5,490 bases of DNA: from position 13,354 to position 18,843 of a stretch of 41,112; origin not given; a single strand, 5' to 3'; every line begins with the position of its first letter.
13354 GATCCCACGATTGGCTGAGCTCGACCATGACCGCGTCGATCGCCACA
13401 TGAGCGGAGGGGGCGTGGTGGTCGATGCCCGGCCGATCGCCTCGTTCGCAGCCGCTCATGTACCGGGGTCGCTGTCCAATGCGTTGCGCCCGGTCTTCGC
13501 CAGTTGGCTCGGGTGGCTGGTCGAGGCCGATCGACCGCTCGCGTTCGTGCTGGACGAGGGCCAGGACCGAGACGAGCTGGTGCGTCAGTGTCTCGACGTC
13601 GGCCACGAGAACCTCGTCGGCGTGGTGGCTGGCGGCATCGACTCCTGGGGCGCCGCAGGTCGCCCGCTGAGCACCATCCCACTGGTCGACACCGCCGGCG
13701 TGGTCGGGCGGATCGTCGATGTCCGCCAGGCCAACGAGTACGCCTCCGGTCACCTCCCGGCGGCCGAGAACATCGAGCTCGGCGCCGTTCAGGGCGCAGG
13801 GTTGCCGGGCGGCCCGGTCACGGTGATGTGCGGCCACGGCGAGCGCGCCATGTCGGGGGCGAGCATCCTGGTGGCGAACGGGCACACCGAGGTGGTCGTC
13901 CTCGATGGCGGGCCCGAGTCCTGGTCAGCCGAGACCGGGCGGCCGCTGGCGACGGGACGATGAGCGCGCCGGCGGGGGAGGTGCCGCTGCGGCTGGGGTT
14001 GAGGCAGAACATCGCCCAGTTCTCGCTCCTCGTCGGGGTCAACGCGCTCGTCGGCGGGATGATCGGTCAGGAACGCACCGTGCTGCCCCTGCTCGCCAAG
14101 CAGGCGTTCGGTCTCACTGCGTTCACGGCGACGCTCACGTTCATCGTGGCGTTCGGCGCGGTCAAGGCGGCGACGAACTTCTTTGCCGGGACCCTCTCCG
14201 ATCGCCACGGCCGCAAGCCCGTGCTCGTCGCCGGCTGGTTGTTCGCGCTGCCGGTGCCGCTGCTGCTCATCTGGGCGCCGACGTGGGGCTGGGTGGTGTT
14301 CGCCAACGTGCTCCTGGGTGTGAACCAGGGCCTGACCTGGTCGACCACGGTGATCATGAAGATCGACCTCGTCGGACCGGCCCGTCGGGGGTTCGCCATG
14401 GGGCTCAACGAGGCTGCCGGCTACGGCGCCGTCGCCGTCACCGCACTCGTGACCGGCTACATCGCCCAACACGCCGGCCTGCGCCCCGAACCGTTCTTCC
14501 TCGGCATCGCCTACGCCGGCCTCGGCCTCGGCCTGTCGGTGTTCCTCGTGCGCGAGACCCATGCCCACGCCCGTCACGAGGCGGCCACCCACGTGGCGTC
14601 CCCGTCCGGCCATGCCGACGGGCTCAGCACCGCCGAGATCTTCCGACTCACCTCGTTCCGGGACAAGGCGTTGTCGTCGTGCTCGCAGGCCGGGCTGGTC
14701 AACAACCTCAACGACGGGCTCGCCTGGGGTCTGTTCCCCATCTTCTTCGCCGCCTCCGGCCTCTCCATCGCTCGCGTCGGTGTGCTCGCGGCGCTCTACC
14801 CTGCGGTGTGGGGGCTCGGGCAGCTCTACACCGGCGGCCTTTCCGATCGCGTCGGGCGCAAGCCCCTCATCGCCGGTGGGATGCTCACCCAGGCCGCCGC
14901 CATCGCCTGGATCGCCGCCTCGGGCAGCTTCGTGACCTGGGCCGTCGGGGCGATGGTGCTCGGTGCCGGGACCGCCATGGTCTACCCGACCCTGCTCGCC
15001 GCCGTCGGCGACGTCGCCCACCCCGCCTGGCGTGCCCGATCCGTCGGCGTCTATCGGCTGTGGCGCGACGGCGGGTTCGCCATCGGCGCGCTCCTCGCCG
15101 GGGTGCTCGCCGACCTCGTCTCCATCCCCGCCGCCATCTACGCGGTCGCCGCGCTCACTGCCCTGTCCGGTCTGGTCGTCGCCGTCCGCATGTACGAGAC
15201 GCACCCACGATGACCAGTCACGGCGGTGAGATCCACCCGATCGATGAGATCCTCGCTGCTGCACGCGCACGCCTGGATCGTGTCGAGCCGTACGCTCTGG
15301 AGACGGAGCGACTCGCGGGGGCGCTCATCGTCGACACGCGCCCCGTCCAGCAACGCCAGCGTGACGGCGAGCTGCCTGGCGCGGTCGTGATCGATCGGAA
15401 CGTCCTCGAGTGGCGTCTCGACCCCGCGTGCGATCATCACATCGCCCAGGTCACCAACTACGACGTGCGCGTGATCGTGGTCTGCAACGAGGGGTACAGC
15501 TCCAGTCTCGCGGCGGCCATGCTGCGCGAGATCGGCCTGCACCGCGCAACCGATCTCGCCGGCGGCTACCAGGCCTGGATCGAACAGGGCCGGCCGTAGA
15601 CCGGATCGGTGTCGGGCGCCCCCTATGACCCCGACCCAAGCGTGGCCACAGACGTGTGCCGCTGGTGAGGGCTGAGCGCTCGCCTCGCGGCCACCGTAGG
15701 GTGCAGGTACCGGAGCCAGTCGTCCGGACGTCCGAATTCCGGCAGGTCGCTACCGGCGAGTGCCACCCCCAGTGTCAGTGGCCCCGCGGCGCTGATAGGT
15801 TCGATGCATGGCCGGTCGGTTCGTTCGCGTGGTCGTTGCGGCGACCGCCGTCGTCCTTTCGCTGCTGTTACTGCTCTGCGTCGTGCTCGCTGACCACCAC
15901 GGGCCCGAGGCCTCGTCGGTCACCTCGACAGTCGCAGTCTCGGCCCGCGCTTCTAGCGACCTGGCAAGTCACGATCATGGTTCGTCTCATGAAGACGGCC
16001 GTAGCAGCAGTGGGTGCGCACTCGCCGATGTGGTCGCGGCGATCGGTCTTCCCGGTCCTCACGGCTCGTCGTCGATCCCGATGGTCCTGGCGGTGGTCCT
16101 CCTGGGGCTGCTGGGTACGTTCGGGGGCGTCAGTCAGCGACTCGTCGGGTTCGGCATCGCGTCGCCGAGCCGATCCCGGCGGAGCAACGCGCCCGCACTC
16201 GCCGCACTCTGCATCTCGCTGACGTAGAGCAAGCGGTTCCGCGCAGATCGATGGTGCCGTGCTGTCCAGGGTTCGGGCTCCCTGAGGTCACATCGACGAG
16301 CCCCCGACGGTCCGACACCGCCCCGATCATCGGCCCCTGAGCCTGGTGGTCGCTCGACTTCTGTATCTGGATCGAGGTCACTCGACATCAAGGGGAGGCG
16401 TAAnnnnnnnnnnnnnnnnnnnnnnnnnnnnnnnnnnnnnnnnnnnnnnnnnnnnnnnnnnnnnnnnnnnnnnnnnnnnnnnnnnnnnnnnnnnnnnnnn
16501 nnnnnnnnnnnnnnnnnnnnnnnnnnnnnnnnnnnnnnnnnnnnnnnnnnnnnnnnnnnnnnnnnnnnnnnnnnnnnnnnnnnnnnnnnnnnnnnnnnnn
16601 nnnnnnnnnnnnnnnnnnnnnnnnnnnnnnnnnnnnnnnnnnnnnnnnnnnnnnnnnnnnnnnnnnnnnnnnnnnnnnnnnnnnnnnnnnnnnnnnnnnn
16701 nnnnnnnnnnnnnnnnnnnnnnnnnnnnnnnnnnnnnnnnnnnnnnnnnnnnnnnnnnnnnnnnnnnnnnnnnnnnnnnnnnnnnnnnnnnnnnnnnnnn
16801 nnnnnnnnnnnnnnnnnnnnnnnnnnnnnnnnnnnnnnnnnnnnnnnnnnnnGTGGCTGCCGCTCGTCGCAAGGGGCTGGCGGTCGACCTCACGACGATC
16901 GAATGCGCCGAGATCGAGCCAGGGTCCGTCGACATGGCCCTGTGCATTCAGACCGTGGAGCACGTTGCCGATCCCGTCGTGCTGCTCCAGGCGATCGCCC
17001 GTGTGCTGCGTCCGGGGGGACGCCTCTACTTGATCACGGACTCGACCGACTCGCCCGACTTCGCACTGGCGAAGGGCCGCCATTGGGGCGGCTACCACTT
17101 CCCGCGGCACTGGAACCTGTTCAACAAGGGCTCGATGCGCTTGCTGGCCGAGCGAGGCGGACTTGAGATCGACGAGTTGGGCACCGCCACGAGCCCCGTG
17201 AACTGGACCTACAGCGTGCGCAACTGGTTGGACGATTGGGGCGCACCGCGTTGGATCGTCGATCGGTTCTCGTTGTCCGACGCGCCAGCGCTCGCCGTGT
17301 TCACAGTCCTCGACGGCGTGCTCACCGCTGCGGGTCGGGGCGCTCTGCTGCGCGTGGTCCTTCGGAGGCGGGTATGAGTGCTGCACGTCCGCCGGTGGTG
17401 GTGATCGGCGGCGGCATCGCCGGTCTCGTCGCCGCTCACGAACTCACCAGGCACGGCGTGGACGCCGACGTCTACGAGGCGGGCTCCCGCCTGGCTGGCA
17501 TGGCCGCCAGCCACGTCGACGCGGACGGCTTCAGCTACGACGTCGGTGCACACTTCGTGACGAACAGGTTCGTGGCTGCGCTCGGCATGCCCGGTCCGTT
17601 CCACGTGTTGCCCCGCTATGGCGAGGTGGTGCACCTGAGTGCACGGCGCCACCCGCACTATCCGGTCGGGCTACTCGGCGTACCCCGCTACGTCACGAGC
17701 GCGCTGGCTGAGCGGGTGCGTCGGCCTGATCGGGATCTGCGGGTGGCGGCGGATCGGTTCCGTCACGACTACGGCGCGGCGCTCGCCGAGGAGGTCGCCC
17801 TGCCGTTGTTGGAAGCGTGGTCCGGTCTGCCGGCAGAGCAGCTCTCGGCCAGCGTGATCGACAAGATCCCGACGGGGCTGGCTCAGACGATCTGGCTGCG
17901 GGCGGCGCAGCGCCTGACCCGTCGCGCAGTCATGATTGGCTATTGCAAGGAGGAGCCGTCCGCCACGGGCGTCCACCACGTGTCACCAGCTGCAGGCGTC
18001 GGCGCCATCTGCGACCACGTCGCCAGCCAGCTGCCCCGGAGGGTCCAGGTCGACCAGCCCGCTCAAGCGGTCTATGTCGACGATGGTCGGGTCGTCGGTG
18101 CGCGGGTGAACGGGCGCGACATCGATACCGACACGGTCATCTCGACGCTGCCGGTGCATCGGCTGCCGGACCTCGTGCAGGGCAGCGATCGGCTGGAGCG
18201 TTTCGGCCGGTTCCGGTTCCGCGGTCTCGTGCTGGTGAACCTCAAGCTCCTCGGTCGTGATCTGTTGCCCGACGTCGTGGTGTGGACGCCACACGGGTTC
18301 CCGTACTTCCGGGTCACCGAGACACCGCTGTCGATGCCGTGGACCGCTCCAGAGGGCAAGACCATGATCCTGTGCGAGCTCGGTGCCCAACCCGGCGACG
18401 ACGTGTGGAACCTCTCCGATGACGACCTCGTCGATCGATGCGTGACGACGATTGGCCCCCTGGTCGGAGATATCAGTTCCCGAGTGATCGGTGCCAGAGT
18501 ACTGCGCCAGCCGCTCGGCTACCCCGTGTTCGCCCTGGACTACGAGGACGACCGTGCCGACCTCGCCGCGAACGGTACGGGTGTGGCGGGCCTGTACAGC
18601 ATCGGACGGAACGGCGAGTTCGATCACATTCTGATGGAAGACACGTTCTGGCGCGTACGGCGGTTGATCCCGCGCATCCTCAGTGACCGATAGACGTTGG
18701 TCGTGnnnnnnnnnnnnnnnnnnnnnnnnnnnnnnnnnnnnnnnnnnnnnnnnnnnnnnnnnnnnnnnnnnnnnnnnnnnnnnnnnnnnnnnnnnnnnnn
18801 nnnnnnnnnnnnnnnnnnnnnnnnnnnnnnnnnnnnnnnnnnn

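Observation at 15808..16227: Two paralogous small membrane proteins share a conserved C-terminal tail ...APAL-x-ALCIS-x-T and an HH motif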

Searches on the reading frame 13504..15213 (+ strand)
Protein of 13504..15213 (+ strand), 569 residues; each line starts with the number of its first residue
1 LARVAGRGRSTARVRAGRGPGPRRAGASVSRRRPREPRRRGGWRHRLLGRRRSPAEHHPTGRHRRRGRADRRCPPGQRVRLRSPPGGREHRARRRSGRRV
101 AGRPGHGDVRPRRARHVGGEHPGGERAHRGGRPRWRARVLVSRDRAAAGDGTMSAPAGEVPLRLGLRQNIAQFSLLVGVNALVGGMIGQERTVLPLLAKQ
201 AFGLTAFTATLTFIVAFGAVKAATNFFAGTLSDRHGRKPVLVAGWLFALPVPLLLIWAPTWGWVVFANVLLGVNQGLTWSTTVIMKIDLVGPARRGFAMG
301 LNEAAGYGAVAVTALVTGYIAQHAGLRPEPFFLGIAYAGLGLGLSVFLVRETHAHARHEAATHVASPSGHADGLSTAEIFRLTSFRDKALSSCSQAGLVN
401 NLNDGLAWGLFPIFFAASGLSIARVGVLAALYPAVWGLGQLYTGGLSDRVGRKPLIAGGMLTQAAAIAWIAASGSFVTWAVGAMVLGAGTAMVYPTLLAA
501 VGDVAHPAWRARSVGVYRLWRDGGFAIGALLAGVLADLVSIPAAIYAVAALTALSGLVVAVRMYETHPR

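Call 9: search_protein_families(library=pfam, proteins=[window:13504-15213:+], max_evalue=0.001)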
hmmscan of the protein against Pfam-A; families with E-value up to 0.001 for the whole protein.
window:13504-15213:+ (569 aa): 4 families
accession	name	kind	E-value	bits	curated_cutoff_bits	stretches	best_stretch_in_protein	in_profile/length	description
PF07690.21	MFS_1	-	4.1e-44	151.4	33.4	2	192-363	17-187/347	Major Facilitator Superfamily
PF00083.30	Sugar_tr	-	9.6e-11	41.7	22.3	2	423-557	46-188/452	Sugar (and other) transporter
PF12832.13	MFS_1_like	-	8.9e-07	28.7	25.2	1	412-561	23-177/373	MFS_1 like family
PF05977.19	MFS_3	-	0.00089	18.2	27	1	439-559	270-390/524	Transmembrane secretion effector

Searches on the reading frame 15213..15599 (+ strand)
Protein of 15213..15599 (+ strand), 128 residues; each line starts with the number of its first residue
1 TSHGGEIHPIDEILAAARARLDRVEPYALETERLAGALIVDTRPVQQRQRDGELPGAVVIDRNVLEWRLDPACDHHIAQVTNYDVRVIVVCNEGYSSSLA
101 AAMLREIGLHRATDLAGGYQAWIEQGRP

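Call 9: search_protein_families(library=pfam, proteins=[window:15213-15599:+], max_evalue=0.001)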
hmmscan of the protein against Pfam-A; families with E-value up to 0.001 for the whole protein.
window:15213-15599:+ (128 aa): 1 family
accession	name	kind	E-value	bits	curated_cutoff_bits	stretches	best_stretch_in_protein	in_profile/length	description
PF00581.25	Rhodanese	-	6.6e-13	49.4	22.2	1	37-124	14-101/102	Rhodanese-like domain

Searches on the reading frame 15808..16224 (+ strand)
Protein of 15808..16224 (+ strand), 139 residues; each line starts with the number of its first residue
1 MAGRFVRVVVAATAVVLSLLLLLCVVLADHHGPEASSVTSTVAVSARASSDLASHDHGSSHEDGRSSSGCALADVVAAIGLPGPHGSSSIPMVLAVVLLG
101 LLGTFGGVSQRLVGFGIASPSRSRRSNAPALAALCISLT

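Call 6: search_protein_families(library=pfam, proteins=[window:15808-16224:+], max_evalue=10)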
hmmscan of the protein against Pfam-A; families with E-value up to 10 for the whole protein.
window:15808-16224:+ (139 aa): 1 family
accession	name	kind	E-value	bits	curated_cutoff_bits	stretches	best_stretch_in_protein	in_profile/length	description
PF11837.13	INV_N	-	2.6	9.1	27.8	1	7-50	21-67/109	Beta-fructofuranosidase, N-terminal domain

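Call 7: search_protein_families(library=ncbifam, proteins=[window:15808-16224:+], max_evalue=10)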
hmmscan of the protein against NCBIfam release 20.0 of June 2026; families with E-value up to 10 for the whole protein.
window:15808-16224:+ (139 aa): 0 families

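Call 11: find_homologous_proteins(query=window:15808-16224:+, max_evalue=0.01)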
Query window:15808-16224:+ (139 aa): 1 proteins with E <= 0.01 among 637 candidates.
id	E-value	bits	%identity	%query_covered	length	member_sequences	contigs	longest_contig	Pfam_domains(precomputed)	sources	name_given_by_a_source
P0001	9.7e-77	273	100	100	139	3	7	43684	-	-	-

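Call 111: find_related_loci(query=A11, collection=metagenome_contigs, flank=3000)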
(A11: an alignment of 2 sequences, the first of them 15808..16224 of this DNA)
Query A11 (139 aa) in metagenome_contigs; peptide patterns used: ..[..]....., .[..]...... (x = any residue, [..] = any of these).
209 stretches matched a pattern, but none encodes a relative of the query by tblastn (E <= 1e-3).

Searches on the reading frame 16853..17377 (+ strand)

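Call 9: search_protein_families(library=pfam, proteins=[window:16853-17377:+], max_evalue=0.001)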
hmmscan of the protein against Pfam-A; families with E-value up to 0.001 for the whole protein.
window:16853-17377:+ (174 aa): 5 families
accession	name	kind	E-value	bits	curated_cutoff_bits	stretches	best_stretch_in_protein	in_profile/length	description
PF13489.12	Methyltransf_23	-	8.3e-12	45.6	27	1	23-108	79-163/164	Methyltransferase domain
PF08241.18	Methyltransf_11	-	2.3e-09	38.2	21.2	1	14-60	49-95/95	Methyltransferase domain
PF08242.18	Methyltransf_12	-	9.9e-07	29.9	30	1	9-58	49-98/98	Methyltransferase domain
PF13847.12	Methyltransf_31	-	3.8e-05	23.8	27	1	12-61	62-110/145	Methyltransferase domain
PF13649.12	Methyltransf_25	-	0.00012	23.2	27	1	7-56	44-97/97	Methyltransferase domain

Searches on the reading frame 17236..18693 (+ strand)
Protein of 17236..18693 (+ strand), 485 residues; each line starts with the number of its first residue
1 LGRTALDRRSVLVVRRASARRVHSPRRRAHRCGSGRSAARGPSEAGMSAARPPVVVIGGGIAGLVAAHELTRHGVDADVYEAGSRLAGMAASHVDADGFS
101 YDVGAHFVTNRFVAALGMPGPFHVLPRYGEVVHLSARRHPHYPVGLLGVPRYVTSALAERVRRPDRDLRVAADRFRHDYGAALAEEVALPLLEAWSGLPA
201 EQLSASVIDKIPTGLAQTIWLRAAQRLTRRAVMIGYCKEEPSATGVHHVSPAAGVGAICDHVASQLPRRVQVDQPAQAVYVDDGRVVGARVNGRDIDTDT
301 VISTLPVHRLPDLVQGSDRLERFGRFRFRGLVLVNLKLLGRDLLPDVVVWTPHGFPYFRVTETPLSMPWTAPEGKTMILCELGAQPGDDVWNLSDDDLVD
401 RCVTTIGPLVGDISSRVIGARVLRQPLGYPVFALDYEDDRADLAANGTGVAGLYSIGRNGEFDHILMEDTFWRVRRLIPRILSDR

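Call 9: search_protein_families(library=pfam, proteins=[window:17236-18693:+], max_evalue=0.001)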
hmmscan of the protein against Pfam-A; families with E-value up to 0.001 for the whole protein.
window:17236-18693:+ (485 aa): 6 families
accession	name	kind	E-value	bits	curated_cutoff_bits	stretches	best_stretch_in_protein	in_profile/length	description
PF01593.30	Amino_oxidase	-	7.5e-16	58.9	19.8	1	61-412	1-368/443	Flavin containing amine oxidoreductase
PF13450.12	NAD_binding_8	-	3e-13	50.3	21.9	1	56-108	1-52/68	NAD(P)-binding Rossmann-like domain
PF01266.30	DAO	-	2.8e-05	24.3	27.9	1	54-99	2-46/353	FAD dependent oxidoreductase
PF07992.20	Pyr_redox_2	-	0.0002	21.3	26.1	1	54-85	3-34/291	Pyridine nucleotide-disulphide oxidoreductase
PF00890.30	FAD_binding_2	-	0.00021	21.1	20.4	1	54-88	2-36/414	FAD binding domain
PF01494.25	FAD_binding_3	-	0.00035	20.3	22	1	53-79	3-29/349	FAD binding domain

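Call 108: search_protein_families(library=ncbifam, proteins=[window:17236-18690:+], max_evalue=0.01)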
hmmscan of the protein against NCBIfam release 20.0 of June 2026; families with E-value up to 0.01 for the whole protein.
window:17236-18690:+ (485 aa): 45 families (the best 25 are shown)
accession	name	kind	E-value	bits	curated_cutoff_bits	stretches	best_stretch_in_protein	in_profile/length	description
NF005548.0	PRK07208.1-4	equivalog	4.9e-23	81.5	389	2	251-463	207-432/488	hypothetical protein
NF005560.0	PRK07233.1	equivalog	6e-23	81.4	252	2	254-453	197-399/435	hypothetical protein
NF005547.0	PRK07208.1-3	equivalog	3.3e-21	75.6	380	2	249-466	200-426/465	hypothetical protein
NF005545.0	PRK07208.1-1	equivalog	2.2e-17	62.6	451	1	54-461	10-441/504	hypothetical protein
TIGR03467.1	HpnE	equivalog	2.6e-11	43.5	283.05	1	54-108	1-56/430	hydroxysqualene dehydroxylase HpnE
NF005546.0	PRK07208.1-2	equivalog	2.5e-10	39.6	418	2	378-462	400-483/527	hypothetical protein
NF008845.0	PRK11883.1-5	equivalog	9.2e-10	37.4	560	2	53-118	6-82/468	protoporphyrinogen oxidase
NF005549.0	PRK07208.1-5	equivalog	1.9e-08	33.3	587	1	53-107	6-63/534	hypothetical protein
TIGR02733.1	desat_CrtD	equivalog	3.4e-08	32.6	549.7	1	54-108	4-57/492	C-3',4' desaturase CrtD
TIGR02734.1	crtI_fam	subfamily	8.6e-08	31.3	238.1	1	54-109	1-55/504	phytoene desaturase family protein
NF058655.1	CrtID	equivalog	1.1e-07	31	640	1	54-106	1-52/478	bifunctional phytoene desaturase/3,4-desaturase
TIGR02732.1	zeta_caro_desat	equivalog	4.8e-07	29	622.15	1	54-142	2-84/474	9,9'-di-cis-zeta-carotene desaturase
TIGR03197.1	MnmC_Cterm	equivalog_domain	9.4e-07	28.2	174.2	1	54-93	2-41/400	FAD-dependent 5-carboxymethylaminomethyl-2-thiouridine(34) oxidoreductase MnmC1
NF008841.0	PRK11883.1-1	equivalog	1.3e-06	27.6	517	1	54-111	6-66/453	protoporphyrinogen oxidase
TIGR00562.1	proto_IX_ox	equivalog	1.7e-06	26.9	97.85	1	53-107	4-59/470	protoporphyrinogen oxidase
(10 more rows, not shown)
